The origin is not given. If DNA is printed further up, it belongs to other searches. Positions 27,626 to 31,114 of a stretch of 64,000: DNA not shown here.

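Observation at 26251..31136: Compact type II-C CRISPR-Cas9 locus with a divergent Cas9 ortholog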

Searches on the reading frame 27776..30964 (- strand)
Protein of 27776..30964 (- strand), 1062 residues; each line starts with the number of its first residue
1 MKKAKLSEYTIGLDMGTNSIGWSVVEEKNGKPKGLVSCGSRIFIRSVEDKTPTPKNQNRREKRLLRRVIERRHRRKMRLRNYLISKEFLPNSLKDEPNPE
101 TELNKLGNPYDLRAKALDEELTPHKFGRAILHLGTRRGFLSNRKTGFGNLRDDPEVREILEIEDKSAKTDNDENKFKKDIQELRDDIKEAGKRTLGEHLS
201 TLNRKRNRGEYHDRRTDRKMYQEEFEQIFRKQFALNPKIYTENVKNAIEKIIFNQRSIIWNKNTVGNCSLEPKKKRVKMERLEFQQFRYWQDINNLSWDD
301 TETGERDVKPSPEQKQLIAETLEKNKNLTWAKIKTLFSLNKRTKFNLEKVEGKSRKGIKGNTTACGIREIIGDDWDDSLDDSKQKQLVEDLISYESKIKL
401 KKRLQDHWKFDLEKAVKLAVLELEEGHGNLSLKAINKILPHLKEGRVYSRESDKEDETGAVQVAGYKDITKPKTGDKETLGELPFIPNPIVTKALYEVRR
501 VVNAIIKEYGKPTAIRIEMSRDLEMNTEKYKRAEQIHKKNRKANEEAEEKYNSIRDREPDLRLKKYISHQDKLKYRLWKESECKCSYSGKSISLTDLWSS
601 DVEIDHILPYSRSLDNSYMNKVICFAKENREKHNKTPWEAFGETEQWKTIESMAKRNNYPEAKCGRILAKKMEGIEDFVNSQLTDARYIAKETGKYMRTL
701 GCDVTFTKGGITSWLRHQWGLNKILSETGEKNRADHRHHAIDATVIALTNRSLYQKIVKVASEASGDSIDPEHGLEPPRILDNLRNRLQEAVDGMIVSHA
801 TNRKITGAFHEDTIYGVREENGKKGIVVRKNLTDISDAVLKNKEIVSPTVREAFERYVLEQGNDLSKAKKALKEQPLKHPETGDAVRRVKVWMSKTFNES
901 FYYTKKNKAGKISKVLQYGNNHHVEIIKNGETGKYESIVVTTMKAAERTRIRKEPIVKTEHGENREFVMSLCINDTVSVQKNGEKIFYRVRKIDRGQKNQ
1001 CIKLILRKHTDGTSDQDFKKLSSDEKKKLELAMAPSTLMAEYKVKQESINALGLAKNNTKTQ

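Call 6: search_protein_families(library=pfam, proteins=[window:27776-30964:-])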
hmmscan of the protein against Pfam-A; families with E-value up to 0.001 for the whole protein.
window:27776-30964:- (1062 aa): 3 families
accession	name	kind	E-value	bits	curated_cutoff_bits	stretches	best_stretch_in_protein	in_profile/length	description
PF13395.12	HNH_4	-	8.6e-23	80.5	22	1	585-638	1-54/54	HNH endonuclease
PF18541.7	RuvC_III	-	1.7e-17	64.5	26.2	1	676-762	4-120/179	RuvC endonuclease subdomain 3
PF18470.6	Cas9_a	-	2.2e-09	37.7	26.9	1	262-376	4-105/221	Cas9 alpha-helical lobe domain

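Call 7: search_protein_families(library=ncbifam, proteins=[window:27776-30964:-])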
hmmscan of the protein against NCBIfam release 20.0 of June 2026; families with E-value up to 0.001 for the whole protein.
window:27776-30964:- (1062 aa): 2 families
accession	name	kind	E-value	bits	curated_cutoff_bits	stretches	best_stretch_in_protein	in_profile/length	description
TIGR01865.2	cas_Csn1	equivalog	8.3e-192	640.2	100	1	9-1029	1-1048/1070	type II CRISPR RNA-guided endonuclease Cas9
NF049971.1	CRISPR_Cas9d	exception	5.8e-49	167.5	375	2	486-1003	461-965/986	type II CRISPR RNA-guided endonuclease Cas9d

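Call 8: search_solved_structures(query=window:27776-30964:-, max_evalue=0.001, show_alignments=1)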
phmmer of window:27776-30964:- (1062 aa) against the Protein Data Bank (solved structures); distinct sequences matched with E-value up to 0.001: 51.
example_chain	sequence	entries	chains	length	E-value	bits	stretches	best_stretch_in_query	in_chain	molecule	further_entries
8jtj_A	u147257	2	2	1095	8.9e-78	265.5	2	426-898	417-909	CRISPR-associated endonuclease Cas9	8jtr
9ar4_A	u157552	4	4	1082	2.5e-77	264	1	8-892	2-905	CRISPR-associated endonuclease Cas9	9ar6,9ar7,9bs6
8uza_A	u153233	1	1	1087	1.5e-76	261.5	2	426-898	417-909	CRISPR-associated endonuclease Cas9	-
8uzb_A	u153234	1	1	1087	1.1e-74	255.3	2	426-899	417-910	CRISPR-associated endonuclease Cas9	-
8ja0_A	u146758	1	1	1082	5.4e-67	229.8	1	8-761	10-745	CRISPR-associated endonuclease Cas9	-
6kc8_A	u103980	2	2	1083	5.4e-67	229.8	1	8-761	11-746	CRISPR-associated endonuclease Cas9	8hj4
6jdq_A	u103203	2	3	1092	5.8e-67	229.7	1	8-761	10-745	CRISPR-associated endonuclease Cas9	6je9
6je3_A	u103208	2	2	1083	8.1e-66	225.9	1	8-762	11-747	CRISPR-associated endonuclease Cas9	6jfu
6jdv_A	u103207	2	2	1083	1.2e-65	225.4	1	8-761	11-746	CRISPR-associated endonuclease Cas9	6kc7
6je4_A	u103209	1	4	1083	1.2e-64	222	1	8-761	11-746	CRISPR-associated endonuclease Cas9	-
21dz_A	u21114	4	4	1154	4.8e-59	203.5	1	9-760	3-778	CRISPR-associated endonuclease Cas9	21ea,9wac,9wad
8hnt_A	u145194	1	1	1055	2.4e-57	197.9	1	7-769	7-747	CRISPR-associated endonuclease Cas9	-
8hnw_A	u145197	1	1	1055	5.1e-56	193.5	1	7-769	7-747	CRISPR-associated endonuclease Cas9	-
8hnv_A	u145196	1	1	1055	5.4e-55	190.1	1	7-769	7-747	CRISPR-associated endonuclease Cas9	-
5x2g_A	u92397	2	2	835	1.4e-35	125.8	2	11-520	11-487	CRISPR-associated endonuclease Cas9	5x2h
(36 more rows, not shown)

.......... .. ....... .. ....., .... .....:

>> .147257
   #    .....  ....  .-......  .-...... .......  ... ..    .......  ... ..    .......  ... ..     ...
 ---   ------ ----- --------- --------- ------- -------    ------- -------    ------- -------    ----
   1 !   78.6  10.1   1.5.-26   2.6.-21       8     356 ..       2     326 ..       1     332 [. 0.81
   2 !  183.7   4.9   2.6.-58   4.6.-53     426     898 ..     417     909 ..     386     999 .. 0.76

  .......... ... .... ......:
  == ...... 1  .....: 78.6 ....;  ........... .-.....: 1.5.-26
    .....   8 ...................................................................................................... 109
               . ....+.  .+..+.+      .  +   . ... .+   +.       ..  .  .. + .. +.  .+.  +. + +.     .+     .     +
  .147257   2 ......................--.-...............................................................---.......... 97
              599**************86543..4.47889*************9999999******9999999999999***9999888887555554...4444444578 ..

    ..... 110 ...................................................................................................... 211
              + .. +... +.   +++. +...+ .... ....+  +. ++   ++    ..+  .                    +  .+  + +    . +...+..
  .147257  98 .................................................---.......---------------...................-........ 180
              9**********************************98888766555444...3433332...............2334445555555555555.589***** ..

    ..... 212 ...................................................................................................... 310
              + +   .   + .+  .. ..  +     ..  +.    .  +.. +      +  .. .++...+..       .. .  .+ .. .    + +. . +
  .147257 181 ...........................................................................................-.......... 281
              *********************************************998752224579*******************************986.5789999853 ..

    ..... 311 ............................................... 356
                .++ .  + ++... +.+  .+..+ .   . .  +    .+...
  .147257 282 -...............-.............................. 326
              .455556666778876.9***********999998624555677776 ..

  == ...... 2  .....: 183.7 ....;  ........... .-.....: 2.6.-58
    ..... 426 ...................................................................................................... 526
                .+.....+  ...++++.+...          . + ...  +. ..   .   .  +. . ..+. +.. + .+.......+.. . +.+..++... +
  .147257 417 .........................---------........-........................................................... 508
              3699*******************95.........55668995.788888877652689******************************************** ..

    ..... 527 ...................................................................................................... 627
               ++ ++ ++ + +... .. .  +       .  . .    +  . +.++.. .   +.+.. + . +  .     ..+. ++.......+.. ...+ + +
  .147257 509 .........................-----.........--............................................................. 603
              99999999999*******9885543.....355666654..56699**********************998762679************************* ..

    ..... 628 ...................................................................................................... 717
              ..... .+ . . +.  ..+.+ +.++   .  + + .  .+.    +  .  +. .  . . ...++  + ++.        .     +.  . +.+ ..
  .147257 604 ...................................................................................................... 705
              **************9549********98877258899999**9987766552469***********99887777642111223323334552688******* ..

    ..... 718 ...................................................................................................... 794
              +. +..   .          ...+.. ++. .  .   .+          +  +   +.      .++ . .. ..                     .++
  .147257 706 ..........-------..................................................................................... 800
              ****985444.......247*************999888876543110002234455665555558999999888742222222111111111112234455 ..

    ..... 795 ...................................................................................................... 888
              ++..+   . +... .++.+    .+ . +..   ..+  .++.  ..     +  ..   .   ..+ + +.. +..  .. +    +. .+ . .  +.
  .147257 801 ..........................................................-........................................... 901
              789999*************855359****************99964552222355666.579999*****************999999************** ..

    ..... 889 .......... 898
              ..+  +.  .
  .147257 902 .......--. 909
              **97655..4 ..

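Call 9: find_homologous_proteins(query=window:27776-30964:-)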
Query window:27776-30964:- (1062 aa): 2124 proteins with E <= 0.001 among 8000 candidates; the best 120 are listed.
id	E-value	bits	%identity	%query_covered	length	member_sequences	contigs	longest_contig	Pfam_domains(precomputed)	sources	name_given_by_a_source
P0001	0.0e+0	2387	100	100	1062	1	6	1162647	PF13395.13,PF18470.7,PF18541.8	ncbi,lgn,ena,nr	ncbi:MAG: type II CRISPR RNA-guided endonuclease Cas9 [Candidatus Mycalebacterium zealandia]|nr:MAG:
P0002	0.0e+0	1619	70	99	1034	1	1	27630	PF13395.13,PF18470.7,PF18541.8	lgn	-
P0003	0.0e+0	1575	68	99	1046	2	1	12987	PF13395.13,PF18470.7,PF18541.8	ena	-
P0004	0.0e+0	1574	67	99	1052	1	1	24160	PF13395.13,PF18470.7,PF18541.8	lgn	-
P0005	0.0e+0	1558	72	93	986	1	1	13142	PF13395.13,PF18470.7,PF18541.8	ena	-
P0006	0.0e+0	1546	66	98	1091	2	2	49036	PF13395.13,PF18470.7,PF18541.8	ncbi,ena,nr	ncbi:MAG: type II CRISPR RNA-guided endonuclease Cas9 [Candidatus Dadabacteria bacterium]|nr:type II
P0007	0.0e+0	1542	67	99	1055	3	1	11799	PF13395.13,PF18470.7,PF18541.8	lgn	-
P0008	0.0e+0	1529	65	99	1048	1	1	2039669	PF13395.13,PF18470.7,PF18541.8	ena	-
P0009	0.0e+0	1525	67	99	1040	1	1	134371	PF13395.13,PF18470.7,PF18541.8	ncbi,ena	-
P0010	0.0e+0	1517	66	98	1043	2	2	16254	PF13395.13,PF18470.7,PF18541.8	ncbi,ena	-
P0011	0.0e+0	1329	58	100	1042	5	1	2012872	PF13395.13,PF18470.7,PF18541.8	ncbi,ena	-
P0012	0.0e+0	1328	58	99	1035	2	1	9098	PF13395.13,PF18470.7,PF18541.8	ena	-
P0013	0.0e+0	1327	64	90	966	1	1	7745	PF13395.13,PF18470.7,PF18541.8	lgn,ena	-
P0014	0.0e+0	1314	57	100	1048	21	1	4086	PF13395.13,PF18470.7,PF18541.8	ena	-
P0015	0.0e+0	1311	57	100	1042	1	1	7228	PF13395.13,PF18470.7,PF18541.8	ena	-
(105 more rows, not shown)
